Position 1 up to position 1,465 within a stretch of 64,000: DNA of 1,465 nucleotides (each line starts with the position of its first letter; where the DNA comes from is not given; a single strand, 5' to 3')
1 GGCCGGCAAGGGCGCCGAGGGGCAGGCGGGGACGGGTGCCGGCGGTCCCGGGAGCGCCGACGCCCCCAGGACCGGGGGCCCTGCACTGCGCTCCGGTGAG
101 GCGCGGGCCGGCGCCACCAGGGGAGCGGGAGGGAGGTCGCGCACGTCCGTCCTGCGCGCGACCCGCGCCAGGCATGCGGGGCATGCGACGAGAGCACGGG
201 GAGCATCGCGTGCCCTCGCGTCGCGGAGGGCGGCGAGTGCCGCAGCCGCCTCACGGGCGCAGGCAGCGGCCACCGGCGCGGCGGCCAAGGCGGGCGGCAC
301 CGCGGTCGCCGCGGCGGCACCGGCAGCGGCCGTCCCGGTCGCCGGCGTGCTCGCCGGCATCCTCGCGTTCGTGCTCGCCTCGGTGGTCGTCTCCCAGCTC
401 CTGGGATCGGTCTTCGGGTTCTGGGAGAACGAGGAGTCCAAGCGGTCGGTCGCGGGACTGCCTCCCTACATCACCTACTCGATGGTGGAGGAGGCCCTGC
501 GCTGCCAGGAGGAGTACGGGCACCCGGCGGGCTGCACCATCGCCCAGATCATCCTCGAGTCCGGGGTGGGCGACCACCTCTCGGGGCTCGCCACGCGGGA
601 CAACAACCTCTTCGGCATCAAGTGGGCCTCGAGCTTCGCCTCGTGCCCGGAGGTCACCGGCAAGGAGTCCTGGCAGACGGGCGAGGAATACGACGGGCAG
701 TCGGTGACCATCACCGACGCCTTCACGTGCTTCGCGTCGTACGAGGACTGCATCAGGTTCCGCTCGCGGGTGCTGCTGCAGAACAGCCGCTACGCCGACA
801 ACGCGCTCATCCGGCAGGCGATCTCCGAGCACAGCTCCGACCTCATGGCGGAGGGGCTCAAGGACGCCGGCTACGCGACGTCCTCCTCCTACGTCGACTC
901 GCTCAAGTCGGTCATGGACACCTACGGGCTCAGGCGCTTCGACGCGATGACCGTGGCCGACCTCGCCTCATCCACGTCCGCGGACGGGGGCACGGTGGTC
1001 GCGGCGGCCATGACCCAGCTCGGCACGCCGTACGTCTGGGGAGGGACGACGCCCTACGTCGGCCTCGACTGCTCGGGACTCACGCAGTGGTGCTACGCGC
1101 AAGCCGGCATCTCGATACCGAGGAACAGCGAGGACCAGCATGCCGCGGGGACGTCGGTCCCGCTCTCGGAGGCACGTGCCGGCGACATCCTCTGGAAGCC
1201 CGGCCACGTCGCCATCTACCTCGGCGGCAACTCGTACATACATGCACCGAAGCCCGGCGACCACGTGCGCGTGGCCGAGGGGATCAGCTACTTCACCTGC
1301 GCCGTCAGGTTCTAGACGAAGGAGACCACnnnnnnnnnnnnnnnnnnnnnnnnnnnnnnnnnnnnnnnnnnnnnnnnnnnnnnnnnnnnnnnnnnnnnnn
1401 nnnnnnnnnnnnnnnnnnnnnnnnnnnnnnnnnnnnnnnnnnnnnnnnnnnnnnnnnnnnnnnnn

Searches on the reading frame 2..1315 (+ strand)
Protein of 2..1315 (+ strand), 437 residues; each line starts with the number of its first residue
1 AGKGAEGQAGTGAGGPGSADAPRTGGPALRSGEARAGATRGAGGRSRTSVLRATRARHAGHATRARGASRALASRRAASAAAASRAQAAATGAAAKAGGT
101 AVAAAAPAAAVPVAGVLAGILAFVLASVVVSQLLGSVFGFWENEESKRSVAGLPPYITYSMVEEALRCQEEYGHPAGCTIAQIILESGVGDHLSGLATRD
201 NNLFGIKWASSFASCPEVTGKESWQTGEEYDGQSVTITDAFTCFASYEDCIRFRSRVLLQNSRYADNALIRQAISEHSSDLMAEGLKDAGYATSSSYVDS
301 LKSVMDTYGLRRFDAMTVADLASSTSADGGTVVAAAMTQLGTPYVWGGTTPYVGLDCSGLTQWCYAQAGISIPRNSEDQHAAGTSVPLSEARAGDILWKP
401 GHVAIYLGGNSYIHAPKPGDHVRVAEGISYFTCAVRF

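Call 87: search_protein_families(library=pfam, proteins=[window:2-1315:+], max_evalue=0.01)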
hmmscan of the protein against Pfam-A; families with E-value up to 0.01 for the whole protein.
window:2-1315:+ (437 aa): 2 families
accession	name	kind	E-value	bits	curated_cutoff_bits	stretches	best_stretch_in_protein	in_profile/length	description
PF01832.25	Glucosaminidase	-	6.3e-24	85.4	30.2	1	164-309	3-122/123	Mannosyl-glycoprotein endo-beta-N-acetylglucosaminidase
PF00877.26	NLPC_P60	-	2.7e-23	82.4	23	1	341-425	1-89/105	NlpC/P60 family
